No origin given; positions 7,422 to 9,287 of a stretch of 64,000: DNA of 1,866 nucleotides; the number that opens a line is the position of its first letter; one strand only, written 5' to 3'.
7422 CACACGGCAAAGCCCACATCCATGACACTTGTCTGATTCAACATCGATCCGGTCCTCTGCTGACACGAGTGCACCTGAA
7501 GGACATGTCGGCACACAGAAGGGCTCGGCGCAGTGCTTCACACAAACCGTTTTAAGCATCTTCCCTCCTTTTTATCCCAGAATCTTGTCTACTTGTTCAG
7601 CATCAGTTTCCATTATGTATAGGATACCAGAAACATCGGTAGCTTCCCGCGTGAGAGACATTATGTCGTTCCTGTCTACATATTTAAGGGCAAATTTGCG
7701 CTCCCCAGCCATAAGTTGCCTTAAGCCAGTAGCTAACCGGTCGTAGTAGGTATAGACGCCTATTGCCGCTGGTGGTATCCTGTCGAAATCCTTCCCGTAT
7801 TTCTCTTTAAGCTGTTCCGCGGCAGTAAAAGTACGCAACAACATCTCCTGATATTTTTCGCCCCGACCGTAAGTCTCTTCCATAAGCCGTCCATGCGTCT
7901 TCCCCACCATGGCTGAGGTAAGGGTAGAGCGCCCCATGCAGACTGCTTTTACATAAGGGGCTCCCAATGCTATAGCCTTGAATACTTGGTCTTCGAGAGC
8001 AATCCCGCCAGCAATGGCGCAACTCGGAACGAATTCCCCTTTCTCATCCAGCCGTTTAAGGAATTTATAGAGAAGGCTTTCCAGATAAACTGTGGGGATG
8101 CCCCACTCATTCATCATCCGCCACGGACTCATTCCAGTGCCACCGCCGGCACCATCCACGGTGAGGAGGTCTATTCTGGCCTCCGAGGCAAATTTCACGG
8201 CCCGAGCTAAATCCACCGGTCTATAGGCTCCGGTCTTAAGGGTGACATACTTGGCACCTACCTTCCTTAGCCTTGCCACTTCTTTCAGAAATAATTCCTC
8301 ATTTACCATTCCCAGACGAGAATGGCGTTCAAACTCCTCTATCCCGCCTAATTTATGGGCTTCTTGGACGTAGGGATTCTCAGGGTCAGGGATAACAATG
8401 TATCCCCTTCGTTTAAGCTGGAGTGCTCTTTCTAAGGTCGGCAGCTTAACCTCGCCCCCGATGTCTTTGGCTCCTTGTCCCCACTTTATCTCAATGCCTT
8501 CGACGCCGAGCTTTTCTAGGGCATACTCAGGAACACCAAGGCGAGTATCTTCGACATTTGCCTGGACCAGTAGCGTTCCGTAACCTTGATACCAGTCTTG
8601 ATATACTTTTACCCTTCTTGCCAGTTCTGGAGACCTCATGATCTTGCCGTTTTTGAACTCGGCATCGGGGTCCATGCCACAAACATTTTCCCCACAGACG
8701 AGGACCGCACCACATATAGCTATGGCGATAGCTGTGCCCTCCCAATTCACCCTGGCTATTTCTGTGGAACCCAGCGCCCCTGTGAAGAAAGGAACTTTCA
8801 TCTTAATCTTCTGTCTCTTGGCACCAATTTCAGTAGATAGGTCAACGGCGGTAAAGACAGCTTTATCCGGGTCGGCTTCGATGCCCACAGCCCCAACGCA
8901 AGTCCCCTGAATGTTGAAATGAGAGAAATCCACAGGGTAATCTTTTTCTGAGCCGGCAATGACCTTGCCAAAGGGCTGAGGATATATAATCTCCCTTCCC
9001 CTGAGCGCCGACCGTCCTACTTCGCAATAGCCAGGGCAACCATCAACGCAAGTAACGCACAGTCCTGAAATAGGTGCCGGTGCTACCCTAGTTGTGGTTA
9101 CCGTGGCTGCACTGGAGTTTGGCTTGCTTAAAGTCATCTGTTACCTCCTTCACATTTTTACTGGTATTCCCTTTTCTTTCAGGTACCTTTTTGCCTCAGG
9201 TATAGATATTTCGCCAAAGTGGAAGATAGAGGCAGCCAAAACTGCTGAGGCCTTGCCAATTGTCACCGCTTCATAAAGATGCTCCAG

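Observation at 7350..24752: Duplicated hisF-gltB(FMN) gene pair, with hisH embedded in a split archaeal-type glutamate synthase operon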

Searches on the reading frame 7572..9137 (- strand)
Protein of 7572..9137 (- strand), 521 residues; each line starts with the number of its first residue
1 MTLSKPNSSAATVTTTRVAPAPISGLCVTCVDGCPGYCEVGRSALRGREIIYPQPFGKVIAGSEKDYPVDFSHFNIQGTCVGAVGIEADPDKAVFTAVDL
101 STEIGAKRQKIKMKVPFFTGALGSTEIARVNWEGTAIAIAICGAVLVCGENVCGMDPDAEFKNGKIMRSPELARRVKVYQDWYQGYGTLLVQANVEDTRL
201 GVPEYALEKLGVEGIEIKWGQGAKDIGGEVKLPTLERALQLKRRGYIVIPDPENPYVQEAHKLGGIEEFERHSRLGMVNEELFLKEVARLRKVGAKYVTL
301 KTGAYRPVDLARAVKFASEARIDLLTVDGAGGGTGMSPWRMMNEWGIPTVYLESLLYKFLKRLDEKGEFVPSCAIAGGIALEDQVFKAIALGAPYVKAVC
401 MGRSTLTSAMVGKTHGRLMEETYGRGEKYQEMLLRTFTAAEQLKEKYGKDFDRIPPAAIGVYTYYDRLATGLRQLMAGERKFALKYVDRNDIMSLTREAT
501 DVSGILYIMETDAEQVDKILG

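Call 3: search_protein_families(library=pfam, proteins=[window:7572-9137:-])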
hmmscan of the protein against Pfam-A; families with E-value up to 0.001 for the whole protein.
window:7572-9137:- (521 aa): 2 families
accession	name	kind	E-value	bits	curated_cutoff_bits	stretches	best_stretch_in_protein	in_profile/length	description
PF01645.23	Glu_synthase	-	5.1e-17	62.5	20.4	1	279-397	187-302/369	Conserved region in glutamate synthase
PF00478.31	IMPDH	-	0.00073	19.1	25.6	0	312-499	157-329/345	IMP dehydrogenase / GMP reductase domain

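Call 7: search_protein_families(library=ncbifam, proteins=[window:7572-9137:-])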
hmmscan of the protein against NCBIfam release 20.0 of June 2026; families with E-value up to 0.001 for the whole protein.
window:7572-9137:- (521 aa): 0 families

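Call 10: find_homologous_proteins(query=window:7572-9137:-)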
Query window:7572-9137:- (521 aa): 8000 proteins with E <= 0.001 among 8000 candidates; the best 120 are listed.
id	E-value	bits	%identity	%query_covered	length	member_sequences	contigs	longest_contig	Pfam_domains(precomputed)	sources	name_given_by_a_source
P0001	0.0e+0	1170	98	100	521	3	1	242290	PF01645.24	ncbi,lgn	ncbi:MAG: FMN-binding glutamate synthase family protein [Dehalococcoidia bacterium]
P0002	0.0e+0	1146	96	100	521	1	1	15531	PF01645.24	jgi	jgi:glutamate synthase domain-containing protein 2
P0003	0.0e+0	1142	96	100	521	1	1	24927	PF01645.24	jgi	jgi:glutamate synthase domain-containing protein 2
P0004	0.0e+0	1140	96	100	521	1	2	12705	PF01645.24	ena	-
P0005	0.0e+0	1140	95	100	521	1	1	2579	PF01645.24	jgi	jgi:glutamate synthase domain-containing protein 2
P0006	0.0e+0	1139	96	100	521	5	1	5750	PF01645.24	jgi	jgi:glutamate synthase domain-containing protein 2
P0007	0.0e+0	1136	95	100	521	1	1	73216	PF01645.24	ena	-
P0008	0.0e+0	1135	96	100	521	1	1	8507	PF01645.24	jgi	jgi:glutamate synthase domain-containing protein 2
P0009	0.0e+0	1134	95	100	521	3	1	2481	PF01645.24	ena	-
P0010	0.0e+0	1132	95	100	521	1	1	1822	PF01645.24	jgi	jgi:glutamate synthase domain-containing protein 2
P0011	0.0e+0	1132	95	100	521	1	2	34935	PF01645.24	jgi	jgi:glutamate synthase domain-containing protein 2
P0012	0.0e+0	1131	95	100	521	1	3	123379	PF01645.24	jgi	jgi:glutamate synthase domain-containing protein 2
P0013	0.0e+0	1131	95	100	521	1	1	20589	PF01645.24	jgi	jgi:glutamate synthase domain-containing protein 2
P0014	0.0e+0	1130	95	100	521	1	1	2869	PF01645.24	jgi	-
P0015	0.0e+0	1130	95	100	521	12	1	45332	PF01645.24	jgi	jgi:glutamate synthase domain-containing protein 2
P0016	0.0e+0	1130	95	100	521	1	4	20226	PF01645.24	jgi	jgi:glutamate synthase domain-containing protein 2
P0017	0.0e+0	1129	94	100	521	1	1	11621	PF01645.24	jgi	jgi:glutamate synthase domain-containing protein 2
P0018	0.0e+0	1129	95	100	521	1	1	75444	PF01645.24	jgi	jgi:glutamate synthase domain-containing protein 2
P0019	0.0e+0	1129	95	100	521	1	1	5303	PF01645.24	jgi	jgi:glutamate synthase domain-containing protein 2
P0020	0.0e+0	1128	95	100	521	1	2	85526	PF01645.24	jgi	jgi:glutamate synthase domain-containing protein 2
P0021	0.0e+0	1127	95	100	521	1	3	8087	PF01645.24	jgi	jgi:glutamate synthase domain-containing protein 2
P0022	0.0e+0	1127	95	100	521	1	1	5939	PF01645.24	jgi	jgi:glutamate synthase domain-containing protein 2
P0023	0.0e+0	1127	94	100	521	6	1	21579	PF01645.24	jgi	jgi:glutamate synthase domain-containing protein 2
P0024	0.0e+0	1126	94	100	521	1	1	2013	PF01645.24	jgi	jgi:glutamate synthase domain-containing protein 2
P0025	0.0e+0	1126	94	100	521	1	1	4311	PF01645.24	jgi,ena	-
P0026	0.0e+0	1125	94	100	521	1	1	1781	PF01645.24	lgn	-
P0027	0.0e+0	1125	94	100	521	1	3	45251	PF01645.24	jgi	jgi:glutamate synthase domain-containing protein 2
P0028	0.0e+0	1123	94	100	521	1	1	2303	PF01645.24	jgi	-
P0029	0.0e+0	1120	94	100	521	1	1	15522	PF01645.24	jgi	jgi:glutamate synthase domain-containing protein 2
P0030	0.0e+0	1120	94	100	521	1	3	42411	PF01645.24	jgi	jgi:glutamate synthase domain-containing protein 2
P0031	0.0e+0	1120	93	100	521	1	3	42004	PF01645.24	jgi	jgi:glutamate synthase domain-containing protein 2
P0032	0.0e+0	1120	94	100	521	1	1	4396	PF01645.24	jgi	-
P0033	0.0e+0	1118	93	100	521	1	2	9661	PF01645.24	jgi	jgi:glutamate synthase domain-containing protein 2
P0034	0.0e+0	1116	93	100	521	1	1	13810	PF01645.24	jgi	jgi:glutamate synthase domain-containing protein 2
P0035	0.0e+0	1114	93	100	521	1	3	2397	PF01645.24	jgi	jgi:glutamate synthase domain-containing protein 2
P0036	0.0e+0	1114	93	100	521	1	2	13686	PF01645.24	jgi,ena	-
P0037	0.0e+0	1112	93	100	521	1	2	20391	PF01645.24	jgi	jgi:glutamate synthase domain-containing protein 2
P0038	0.0e+0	1112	93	100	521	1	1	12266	PF01645.24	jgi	-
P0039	0.0e+0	1112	92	100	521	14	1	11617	PF01645.24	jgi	jgi:glutamate synthase domain-containing protein 2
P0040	0.0e+0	1111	92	100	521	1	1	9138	PF01645.24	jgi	jgi:glutamate synthase domain-containing protein 2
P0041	0.0e+0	1109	93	100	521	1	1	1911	PF01645.24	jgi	jgi:glutamate synthase domain-containing protein 2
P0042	0.0e+0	1109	92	100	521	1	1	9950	PF01645.24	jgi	jgi:glutamate synthase domain-containing protein 2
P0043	0.0e+0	1109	92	100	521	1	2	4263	PF01645.24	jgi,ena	-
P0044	0.0e+0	1108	92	100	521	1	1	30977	PF01645.24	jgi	jgi:glutamate synthase domain-containing protein 2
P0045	0.0e+0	1108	92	100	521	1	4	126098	PF01645.24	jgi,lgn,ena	jgi:glutamate synthase domain-containing protein 2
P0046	0.0e+0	1108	92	100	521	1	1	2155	PF01645.24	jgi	-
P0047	0.0e+0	1108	93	100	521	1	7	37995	PF01645.24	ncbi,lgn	-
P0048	0.0e+0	1108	92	100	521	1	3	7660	PF01645.24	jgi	jgi:glutamate synthase domain-containing protein 2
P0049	0.0e+0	1108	93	100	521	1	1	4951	PF01645.24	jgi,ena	-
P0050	0.0e+0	1108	93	100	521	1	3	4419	PF01645.24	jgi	jgi:glutamate synthase domain-containing protein 2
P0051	0.0e+0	1107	92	100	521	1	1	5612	PF01645.24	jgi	-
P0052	0.0e+0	1107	92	100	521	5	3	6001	PF01645.24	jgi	jgi:glutamate synthase domain-containing protein 2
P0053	0.0e+0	1107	92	100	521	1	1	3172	PF01645.24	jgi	jgi:glutamate synthase domain-containing protein 2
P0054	0.0e+0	1106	92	100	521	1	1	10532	PF01645.24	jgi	jgi:glutamate synthase domain-containing protein 2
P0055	0.0e+0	1105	91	100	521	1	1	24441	PF01645.24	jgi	jgi:glutamate synthase domain-containing protein 2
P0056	0.0e+0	1105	92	100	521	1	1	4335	PF01645.24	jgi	jgi:hypothetical protein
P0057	0.0e+0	1104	91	100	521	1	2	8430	PF01645.24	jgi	-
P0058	0.0e+0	1104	91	100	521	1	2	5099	PF01645.24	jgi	jgi:glutamate synthase domain-containing protein 2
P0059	0.0e+0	1104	92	100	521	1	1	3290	PF01645.24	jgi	jgi:glutamate synthase domain-containing protein 2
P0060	0.0e+0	1103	91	100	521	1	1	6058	PF01645.24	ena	-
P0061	0.0e+0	1103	91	100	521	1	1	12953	PF01645.24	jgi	jgi:hypothetical protein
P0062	0.0e+0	1103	92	100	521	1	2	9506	PF01645.24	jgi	jgi:hypothetical protein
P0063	0.0e+0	1103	92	100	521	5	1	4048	PF01645.24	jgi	-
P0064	0.0e+0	1102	91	100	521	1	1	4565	PF01645.24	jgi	jgi:glutamate synthase domain-containing protein 2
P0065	0.0e+0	1101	90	100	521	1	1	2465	PF01645.24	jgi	jgi:hypothetical protein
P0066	0.0e+0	1101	91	100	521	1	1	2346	PF01645.24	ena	-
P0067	0.0e+0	1100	95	97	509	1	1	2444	PF01645.24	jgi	jgi:glutamate synthase domain-containing protein 2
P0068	0.0e+0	1100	92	100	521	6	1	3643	PF01645.24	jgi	jgi:glutamate synthase domain-containing protein 2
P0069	0.0e+0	1099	91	100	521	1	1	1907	PF01645.24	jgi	jgi:glutamate synthase domain-containing protein 2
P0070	0.0e+0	1099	92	100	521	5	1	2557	PF01645.24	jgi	jgi:glutamate synthase domain-containing protein 2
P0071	0.0e+0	1098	90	100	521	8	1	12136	PF01645.24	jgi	-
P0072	0.0e+0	1098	91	100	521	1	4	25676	PF01645.24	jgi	jgi:glutamate synthase domain-containing protein 2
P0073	0.0e+0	1097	92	100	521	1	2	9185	PF01645.24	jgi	jgi:glutamate synthase domain-containing protein 2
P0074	0.0e+0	1097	91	100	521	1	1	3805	PF01645.24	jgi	-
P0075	0.0e+0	1094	92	100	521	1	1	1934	PF01645.24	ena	-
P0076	0.0e+0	1094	89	100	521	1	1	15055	PF01645.24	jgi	-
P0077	0.0e+0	1093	92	100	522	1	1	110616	PF01645.24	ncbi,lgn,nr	ncbi:MAG: FMN-binding glutamate synthase family protein [Chloroflexi bacterium]|nr:FMN-binding gluta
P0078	0.0e+0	1093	91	100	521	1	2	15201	PF01645.24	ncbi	-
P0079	0.0e+0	1093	91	100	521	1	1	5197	PF01645.24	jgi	jgi:glutamate synthase domain-containing protein 2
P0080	0.0e+0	1092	90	100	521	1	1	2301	PF01645.24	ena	-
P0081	0.0e+0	1092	90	100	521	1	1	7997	PF01645.24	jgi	-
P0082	0.0e+0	1090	90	100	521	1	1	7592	PF01645.24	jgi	-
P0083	0.0e+0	1088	91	100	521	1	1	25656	PF01645.24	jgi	jgi:glutamate synthase domain-containing protein 2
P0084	0.0e+0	1087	91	100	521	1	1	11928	PF01645.24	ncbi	-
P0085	0.0e+0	1084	89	100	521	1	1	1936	PF01645.24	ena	-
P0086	0.0e+0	1083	90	100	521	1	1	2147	PF01645.24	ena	-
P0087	0.0e+0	1077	88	100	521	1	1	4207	PF01645.24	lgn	-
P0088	0.0e+0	1077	89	100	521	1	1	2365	PF01645.24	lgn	-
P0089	0.0e+0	1076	89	100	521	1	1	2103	PF01645.24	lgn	-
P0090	0.0e+0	1073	88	100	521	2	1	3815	PF01645.24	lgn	-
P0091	0.0e+0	1072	88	100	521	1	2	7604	PF01645.24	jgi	-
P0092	0.0e+0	1071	88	100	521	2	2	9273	PF01645.24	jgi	jgi:glutamate synthase domain-containing protein 2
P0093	0.0e+0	1069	89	100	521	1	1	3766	PF01645.24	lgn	-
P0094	0.0e+0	1069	88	100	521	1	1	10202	PF01645.24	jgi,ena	-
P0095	0.0e+0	1067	89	100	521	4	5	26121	PF01645.24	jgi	jgi:glutamate synthase domain-containing protein 2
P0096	0.0e+0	1067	88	100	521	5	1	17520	PF01645.24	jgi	-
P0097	0.0e+0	1066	88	100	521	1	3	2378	PF01645.24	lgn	-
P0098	0.0e+0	1064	92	95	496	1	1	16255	PF01645.24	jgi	jgi:glutamate synthase domain-containing protein 2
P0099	0.0e+0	1064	87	100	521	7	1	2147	PF01645.24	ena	-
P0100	0.0e+0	1064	93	95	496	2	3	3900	PF01645.24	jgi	jgi:glutamate synthase domain-containing protein 2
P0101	0.0e+0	1062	88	100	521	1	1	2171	PF01645.24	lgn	-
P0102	0.0e+0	1062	87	100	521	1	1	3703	PF01645.24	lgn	-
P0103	0.0e+0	1061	88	100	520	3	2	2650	PF01645.24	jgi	-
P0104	0.0e+0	1056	86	100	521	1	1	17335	PF01645.24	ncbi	ncbi:MAG: FMN-binding glutamate synthase family protein [Dehalococcoidales bacterium]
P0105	0.0e+0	1055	87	100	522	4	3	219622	PF01645.24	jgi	jgi:glutamate synthase domain-containing protein 2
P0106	0.0e+0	1055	87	100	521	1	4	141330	PF01645.24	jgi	jgi:glutamate synthase domain-containing protein 2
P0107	0.0e+0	1051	86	100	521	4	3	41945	PF01645.24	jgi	jgi:glutamate synthase domain-containing protein 2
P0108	0.0e+0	1051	87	100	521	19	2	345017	PF01645.24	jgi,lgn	jgi:glutamate synthase domain-containing protein 2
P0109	0.0e+0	1047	96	93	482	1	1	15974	PF01645.24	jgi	jgi:glutamate synthase domain-containing protein 2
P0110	0.0e+0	1046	87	100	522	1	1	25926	PF01645.24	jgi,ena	-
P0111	0.0e+0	1046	86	100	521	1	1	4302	PF01645.24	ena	-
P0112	0.0e+0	1045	86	100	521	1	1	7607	PF01645.24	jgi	jgi:glutamate synthase domain-containing protein 2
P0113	0.0e+0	1044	86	100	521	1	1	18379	PF01645.24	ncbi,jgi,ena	ncbi:MAG TPA: FMN-binding glutamate synthase family protein [Dehalococcoidales bacterium]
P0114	0.0e+0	1043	86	100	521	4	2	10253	PF01645.24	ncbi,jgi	-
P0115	0.0e+0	1041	86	100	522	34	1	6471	PF01645.24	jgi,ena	-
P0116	0.0e+0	1041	86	100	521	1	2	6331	PF01645.24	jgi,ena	jgi:glutamate synthase domain-containing protein 2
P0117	0.0e+0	1040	86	100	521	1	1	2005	PF01645.24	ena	-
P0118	0.0e+0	1039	85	100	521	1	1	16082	PF01645.24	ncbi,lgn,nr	ncbi:MAG: FMN-binding glutamate synthase family protein [Dehalococcoidales bacterium]|nr:FMN-binding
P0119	0.0e+0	1038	86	100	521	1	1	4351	PF01645.24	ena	-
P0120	0.0e+0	1038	85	100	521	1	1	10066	PF01645.24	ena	-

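Call 13: find_encoding_contigs(protein=P0001, flank=10000, max_places=3)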
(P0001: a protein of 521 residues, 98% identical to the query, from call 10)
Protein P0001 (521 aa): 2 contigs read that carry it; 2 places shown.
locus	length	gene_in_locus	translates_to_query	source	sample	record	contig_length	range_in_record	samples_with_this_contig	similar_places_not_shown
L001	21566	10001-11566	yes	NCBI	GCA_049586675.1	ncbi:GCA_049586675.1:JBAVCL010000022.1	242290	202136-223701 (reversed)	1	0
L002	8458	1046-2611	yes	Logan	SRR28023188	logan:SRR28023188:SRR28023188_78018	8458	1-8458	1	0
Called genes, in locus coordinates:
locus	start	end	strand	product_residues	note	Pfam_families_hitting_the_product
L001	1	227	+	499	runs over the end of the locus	PF13237:Fer4_10 (weak), PF14697:Fer4_21 (weak), PF12838:Fer4_7 (weak), PF13187:Fer4_9 (weak), PF00037:Fer4 (weak), PF01645:Glu_synthase, PF04898:Glu_syn_central, PF01070:FMN_dh, +4 more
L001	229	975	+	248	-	PF01493:GXGXG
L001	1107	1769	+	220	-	PF00486:Trans_reg_C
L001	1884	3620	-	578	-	PF00795:CN_hydrolase, PF02540:NAD_synthase, PF03054:tRNA_Me_trans (faint)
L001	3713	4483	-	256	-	PF13507:GATase_5, PF01965:DJ-1_PfpI (faint), PF07685:GATase_3 (weak)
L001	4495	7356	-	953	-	PF02700:PurS, PF18072:FGAR-AT_linker, PF00586:AIRS, PF02769:AIRS_C, PF00586:AIRS (weak), PF02769:AIRS_C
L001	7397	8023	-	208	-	PF01174:SNO, PF03575:Peptidase_S51, PF07685:GATase_3, PF00117:GATase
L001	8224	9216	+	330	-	PF08461:WHD_RNase_R, PF01995:NRD1_2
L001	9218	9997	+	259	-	PF00977:His_biosynth, PF02581:TMP-TENI (faint), PF05690:ThiG (faint), PF01207:Dus (weak), PF03060:NMO (faint)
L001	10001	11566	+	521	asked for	PF01645:Glu_synthase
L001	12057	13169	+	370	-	PF00070:Pyr_redox (faint), PF00890:FAD_binding_2, PF01266:DAO, PF01494:FAD_binding_3 (faint), PF03486:HI0933_like (faint), PF07992:Pyr_redox_2 (faint), PF13450:NAD_binding_8 (weak)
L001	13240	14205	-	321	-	PF13102:Phage_int_SAM_5, PF02899:Phage_int_SAM_1, PF00589:Phage_integrase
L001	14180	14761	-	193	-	-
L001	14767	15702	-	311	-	PF02899:Phage_int_SAM_1, PF13102:Phage_int_SAM_5 (weak), PF13495:Phage_int_SAM_4 (faint), PF00589:Phage_integrase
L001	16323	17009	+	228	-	PF01168:Ala_racemase_N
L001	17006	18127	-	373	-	PF13167:GTP-bdg_N, PF16360:GTP-bdg_M, PF00009:GTP_EFTU (faint), PF01926:MMR_HSR1, PF02421:FeoB_N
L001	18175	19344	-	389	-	PF00155:Aminotran_1_2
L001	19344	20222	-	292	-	PF01678:DAP_epimerase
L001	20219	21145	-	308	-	PF01715:IPPT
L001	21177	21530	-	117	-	PF05635:23S_rRNA_IVP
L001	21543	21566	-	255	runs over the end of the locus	PF00121:TIM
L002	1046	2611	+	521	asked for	PF01645:Glu_synthase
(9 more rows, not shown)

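Call 14: find_encoding_contigs(protein=P0108, flank=10000, max_places=3)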
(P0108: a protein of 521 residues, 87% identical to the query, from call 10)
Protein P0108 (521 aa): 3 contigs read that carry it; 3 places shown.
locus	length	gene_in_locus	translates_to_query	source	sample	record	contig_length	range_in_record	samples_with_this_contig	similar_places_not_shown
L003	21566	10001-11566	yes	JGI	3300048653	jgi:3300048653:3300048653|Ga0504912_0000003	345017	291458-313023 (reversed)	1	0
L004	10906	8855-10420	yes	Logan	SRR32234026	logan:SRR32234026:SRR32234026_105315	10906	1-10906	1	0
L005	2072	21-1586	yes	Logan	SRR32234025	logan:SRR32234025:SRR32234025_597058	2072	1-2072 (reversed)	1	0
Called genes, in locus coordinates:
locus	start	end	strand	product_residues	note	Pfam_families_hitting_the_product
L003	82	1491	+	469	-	PF13380:CoA_binding_2, PF13607:Succ_CoA_lig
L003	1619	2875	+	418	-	PF00144:Beta-lactamase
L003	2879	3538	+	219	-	PF03848:TehB, PF13489:Methyltransf_23, PF01209:Ubie_methyltran, PF05175:MTS, PF13847:Methyltransf_31, PF08241:Methyltransf_11, PF08242:Methyltransf_12, PF13649:Methyltransf_25, +1 more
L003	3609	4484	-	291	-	PF01148:CTP_transf_1, PF01864:CarS-like (weak)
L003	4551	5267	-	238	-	PF01255:Prenyltransf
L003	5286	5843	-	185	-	PF01765:RRF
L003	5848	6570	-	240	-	PF00696:AA_kinase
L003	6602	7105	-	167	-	PF00889:EF_TS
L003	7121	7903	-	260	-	PF00318:Ribosomal_S2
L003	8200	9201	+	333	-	PF08461:WHD_RNase_R, PF01995:NRD1_2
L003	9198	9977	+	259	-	PF00977:His_biosynth, PF01207:Dus (weak), PF02581:TMP-TENI (faint), PF03060:NMO (faint)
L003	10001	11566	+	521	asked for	PF01645:Glu_synthase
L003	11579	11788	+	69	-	PF25160:LdpA_Fe-S-bd (weak)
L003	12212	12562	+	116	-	-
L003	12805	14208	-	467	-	PF14691:Fer4_20, PF01262:AlaDh_PNT_C (faint), PF01266:DAO (faint), PF07992:Pyr_redox_2, PF12831:FAD_oxidored (faint), PF13241:NAD_binding_7 (faint), PF13450:NAD_binding_8, PF00070:Pyr_redox (weak), +1 more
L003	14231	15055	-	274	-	PF10418:DHODB_Fe-S_bind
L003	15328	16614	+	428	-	PF02515:CoA_transf_3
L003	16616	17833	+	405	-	PF02515:CoA_transf_3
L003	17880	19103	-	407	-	PF02515:CoA_transf_3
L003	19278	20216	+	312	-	PF02737:3HCDH_N, PF00725:3HCDH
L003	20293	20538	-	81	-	PF12728:HTH_17, PF13411:MerR_1, PF00376:MerR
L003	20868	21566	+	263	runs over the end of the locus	PF05096:Glu_cyclase_2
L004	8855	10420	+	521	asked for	PF01645:Glu_synthase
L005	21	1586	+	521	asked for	PF01645:Glu_synthase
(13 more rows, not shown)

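Call 17: search_solved_structures(query=window:7572-9137:-, max_evalue=0.01)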
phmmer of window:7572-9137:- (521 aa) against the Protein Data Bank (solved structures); distinct sequences matched with E-value up to 0.01: 0.
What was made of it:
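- Tried and rejected: PDB sequence search for the 521-aa protein found nothing (call 17).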
